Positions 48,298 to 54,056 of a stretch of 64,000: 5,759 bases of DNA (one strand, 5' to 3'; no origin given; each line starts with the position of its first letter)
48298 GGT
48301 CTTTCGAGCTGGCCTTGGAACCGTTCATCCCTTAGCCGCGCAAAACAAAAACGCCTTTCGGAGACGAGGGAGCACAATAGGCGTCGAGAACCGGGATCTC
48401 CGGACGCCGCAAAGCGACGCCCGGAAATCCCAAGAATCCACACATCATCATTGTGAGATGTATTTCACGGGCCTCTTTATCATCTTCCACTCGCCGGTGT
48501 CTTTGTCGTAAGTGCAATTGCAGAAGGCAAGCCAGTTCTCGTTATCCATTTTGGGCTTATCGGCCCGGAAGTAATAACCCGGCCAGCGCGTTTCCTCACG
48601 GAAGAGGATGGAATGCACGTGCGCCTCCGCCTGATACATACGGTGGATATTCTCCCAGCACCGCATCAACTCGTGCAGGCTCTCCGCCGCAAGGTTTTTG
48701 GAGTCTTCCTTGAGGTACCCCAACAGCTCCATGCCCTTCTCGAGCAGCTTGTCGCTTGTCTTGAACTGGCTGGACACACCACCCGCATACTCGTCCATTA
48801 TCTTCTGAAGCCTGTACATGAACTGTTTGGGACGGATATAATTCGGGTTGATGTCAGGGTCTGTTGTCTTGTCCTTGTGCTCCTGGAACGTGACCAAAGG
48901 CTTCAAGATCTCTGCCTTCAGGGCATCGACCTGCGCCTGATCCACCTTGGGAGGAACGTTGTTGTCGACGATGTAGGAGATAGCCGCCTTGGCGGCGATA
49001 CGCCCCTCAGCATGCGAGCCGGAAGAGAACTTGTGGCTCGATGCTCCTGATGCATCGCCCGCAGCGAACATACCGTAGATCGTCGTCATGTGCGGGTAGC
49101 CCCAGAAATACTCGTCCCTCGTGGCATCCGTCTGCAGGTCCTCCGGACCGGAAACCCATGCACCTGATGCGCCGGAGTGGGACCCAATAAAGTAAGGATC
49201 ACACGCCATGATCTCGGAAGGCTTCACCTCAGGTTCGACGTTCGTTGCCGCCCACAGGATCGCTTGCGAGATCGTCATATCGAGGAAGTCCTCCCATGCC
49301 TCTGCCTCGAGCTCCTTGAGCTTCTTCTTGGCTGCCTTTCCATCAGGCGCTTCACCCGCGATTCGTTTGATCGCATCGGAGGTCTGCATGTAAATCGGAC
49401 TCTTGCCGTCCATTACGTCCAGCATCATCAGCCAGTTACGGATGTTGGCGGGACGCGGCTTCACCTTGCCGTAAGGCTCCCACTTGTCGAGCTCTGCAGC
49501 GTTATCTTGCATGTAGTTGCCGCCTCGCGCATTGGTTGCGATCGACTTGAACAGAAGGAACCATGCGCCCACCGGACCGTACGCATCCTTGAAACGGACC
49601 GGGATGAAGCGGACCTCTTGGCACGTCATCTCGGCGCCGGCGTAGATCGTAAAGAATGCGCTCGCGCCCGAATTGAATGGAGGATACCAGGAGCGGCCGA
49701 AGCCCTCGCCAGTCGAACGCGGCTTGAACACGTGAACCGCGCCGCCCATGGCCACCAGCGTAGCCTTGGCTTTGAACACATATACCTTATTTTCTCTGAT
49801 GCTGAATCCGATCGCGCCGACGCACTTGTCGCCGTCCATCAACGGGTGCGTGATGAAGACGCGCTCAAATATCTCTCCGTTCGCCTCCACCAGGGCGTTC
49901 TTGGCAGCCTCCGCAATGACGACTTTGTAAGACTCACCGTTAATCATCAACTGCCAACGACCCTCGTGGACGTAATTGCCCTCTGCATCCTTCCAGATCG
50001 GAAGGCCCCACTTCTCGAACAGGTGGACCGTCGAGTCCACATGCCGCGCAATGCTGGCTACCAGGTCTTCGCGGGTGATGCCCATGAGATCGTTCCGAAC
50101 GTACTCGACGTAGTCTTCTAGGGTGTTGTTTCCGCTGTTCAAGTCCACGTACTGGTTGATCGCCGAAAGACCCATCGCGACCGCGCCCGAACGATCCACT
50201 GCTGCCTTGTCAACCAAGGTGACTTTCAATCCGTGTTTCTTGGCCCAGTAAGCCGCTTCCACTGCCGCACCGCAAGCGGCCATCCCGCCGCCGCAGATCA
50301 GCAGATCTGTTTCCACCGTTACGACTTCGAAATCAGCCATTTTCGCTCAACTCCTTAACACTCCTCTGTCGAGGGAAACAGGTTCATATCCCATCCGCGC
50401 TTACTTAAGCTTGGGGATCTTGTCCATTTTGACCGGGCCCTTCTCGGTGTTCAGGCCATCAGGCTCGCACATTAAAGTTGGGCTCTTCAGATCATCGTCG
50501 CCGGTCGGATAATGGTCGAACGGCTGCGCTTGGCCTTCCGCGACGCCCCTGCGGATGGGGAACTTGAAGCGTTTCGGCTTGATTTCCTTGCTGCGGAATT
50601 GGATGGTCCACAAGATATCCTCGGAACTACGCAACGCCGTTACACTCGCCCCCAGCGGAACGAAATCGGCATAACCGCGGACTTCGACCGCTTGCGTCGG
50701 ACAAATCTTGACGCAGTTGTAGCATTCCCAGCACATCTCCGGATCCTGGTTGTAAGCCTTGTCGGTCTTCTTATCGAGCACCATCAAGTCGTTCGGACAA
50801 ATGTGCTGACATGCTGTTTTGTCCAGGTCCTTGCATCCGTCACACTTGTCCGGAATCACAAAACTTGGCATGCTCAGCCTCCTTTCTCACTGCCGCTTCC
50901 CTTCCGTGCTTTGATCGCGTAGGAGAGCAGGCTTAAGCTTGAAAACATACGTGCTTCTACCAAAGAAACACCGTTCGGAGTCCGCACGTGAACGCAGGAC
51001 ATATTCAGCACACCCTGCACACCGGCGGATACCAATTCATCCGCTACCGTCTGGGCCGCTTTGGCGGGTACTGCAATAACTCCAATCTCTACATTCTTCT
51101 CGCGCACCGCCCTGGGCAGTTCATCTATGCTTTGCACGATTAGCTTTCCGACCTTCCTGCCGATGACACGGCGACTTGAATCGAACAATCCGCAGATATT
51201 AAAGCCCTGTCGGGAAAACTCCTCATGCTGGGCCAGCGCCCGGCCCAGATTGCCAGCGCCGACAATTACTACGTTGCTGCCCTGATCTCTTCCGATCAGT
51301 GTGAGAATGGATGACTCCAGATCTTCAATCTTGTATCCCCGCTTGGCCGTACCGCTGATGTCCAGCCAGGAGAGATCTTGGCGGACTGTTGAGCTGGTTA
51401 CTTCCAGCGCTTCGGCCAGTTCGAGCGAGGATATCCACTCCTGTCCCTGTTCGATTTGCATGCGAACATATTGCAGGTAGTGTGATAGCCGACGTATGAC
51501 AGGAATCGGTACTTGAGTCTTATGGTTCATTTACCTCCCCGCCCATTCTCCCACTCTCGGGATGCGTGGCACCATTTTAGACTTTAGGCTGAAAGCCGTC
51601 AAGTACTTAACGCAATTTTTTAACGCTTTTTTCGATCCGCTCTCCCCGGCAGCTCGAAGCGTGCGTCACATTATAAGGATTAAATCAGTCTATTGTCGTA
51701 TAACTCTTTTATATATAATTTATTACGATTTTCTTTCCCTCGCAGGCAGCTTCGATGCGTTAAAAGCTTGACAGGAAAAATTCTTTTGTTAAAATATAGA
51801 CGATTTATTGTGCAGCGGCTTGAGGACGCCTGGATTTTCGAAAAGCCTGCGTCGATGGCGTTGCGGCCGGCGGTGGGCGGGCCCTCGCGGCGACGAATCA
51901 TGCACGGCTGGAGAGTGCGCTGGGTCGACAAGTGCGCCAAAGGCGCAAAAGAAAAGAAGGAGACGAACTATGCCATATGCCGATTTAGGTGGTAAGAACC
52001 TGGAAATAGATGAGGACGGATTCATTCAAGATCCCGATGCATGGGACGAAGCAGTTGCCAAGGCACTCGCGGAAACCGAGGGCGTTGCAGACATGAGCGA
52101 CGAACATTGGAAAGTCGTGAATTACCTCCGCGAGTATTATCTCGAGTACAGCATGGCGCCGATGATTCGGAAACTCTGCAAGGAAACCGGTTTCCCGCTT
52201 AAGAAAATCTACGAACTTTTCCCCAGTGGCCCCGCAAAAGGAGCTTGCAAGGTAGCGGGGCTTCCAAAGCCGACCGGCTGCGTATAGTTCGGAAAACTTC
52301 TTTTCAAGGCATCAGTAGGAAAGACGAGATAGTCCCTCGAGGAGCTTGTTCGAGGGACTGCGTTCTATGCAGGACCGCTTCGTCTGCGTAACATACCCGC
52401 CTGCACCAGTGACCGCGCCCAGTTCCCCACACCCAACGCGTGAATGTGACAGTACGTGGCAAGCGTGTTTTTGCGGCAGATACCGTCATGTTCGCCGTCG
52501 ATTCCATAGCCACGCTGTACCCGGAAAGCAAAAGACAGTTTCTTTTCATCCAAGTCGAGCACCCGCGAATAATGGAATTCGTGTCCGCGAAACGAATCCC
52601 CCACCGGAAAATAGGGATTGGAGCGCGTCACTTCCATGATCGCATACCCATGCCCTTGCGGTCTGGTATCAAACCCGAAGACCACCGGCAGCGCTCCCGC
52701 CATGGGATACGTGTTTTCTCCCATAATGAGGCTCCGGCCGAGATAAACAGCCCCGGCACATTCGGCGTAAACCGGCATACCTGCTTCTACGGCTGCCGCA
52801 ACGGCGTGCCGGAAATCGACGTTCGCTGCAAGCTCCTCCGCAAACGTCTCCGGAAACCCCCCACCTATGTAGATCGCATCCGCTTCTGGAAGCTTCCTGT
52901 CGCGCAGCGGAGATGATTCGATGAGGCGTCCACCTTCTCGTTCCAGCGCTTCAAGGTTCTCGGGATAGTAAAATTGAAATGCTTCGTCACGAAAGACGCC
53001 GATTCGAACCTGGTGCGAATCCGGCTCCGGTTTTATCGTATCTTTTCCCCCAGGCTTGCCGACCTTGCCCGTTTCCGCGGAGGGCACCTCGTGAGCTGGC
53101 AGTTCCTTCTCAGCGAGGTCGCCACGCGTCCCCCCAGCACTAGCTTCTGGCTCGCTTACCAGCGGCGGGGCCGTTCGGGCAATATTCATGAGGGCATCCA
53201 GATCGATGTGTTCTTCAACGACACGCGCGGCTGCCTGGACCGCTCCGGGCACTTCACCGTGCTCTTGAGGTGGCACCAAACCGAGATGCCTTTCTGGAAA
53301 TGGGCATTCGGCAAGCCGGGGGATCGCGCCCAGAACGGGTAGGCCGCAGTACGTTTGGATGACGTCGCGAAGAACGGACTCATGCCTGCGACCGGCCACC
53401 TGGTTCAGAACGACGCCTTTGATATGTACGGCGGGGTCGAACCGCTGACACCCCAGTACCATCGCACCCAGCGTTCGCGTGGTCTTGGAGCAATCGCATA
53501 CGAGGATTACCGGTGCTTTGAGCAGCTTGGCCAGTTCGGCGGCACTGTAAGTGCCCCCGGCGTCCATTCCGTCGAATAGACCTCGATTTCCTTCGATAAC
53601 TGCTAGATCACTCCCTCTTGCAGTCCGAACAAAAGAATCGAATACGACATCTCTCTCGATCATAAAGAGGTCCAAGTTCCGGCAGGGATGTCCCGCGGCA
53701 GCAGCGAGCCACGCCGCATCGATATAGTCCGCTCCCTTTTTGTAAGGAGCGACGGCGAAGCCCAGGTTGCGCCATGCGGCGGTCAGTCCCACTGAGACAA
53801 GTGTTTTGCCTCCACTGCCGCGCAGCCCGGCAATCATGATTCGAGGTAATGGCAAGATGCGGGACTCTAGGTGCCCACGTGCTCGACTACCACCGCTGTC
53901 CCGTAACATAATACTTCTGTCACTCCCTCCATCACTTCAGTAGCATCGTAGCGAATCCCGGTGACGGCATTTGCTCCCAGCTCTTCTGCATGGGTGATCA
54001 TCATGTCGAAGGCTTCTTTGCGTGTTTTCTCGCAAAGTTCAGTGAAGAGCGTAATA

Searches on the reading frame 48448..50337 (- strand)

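Call 40: search_protein_families(library=pfam, proteins=[window:48448-50337:-], max_evalue=0.00001)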
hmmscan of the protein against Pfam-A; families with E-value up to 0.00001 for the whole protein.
window:48448-50337:- (629 aa): 2 families
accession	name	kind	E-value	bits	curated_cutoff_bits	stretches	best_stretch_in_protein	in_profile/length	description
PF00890.30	FAD_binding_2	-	4e-16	59.7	20.4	1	11-246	1-251/414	FAD binding domain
PF02910.25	Succ_DH_flav_C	-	4.2e-08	33.6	20.8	1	509-626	3-118/130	Fumarate reductase flavoprotein C-term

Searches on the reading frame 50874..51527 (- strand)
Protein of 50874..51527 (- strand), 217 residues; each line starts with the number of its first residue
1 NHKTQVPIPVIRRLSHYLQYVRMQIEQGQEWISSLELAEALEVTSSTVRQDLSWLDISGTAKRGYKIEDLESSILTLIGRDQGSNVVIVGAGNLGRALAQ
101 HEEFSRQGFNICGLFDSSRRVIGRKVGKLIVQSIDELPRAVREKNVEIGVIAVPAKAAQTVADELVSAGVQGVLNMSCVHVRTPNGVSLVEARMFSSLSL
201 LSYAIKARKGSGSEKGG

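Call 86: search_protein_families(library=pfam, proteins=[window:50874-51527:-], max_evalue=0.00001)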
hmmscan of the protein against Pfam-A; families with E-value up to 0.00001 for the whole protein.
window:50874-51527:- (217 aa): 2 families
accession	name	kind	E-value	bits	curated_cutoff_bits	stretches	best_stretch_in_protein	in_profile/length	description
PF02629.25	CoA_binding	-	1.2e-19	71.3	22.3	1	83-177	3-95/97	CoA binding domain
PF06971.19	Put_DNA-bind_N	-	6.1e-17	61.9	27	1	6-53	2-49/49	Putative DNA-binding protein N-terminus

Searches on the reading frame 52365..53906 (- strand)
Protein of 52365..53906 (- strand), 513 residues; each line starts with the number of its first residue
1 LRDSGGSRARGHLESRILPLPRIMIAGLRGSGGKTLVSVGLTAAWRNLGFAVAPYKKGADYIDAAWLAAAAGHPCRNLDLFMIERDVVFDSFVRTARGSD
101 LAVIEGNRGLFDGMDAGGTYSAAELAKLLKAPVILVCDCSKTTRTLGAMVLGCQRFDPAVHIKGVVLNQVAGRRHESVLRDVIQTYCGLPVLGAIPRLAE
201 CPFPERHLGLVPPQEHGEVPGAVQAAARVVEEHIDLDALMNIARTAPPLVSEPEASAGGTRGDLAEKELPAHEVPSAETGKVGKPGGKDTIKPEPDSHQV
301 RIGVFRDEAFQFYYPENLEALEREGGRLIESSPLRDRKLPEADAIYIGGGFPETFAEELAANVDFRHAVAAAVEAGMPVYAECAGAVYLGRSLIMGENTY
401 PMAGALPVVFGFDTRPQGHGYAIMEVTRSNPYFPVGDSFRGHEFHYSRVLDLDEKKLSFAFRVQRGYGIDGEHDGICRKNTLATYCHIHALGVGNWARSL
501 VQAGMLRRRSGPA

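Call 40: search_protein_families(library=pfam, proteins=[window:52365-53906:-], max_evalue=0.00001)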
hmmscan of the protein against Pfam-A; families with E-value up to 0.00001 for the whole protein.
window:52365-53906:- (513 aa): 3 families
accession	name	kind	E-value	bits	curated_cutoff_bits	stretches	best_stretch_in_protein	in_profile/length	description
PF07685.20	GATase_3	-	7.1e-38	130.6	27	1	301-491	1-192/196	CobB/CobQ-like glutamine amidotransferase domain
PF13500.12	AAA_26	-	2.1e-14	54.3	27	1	22-201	2-194/198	AAA domain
PF01656.29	CbiA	-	1.1e-13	51.6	25.4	1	23-200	1-114/125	CobQ/CobB/MinD/ParA nucleotide binding domain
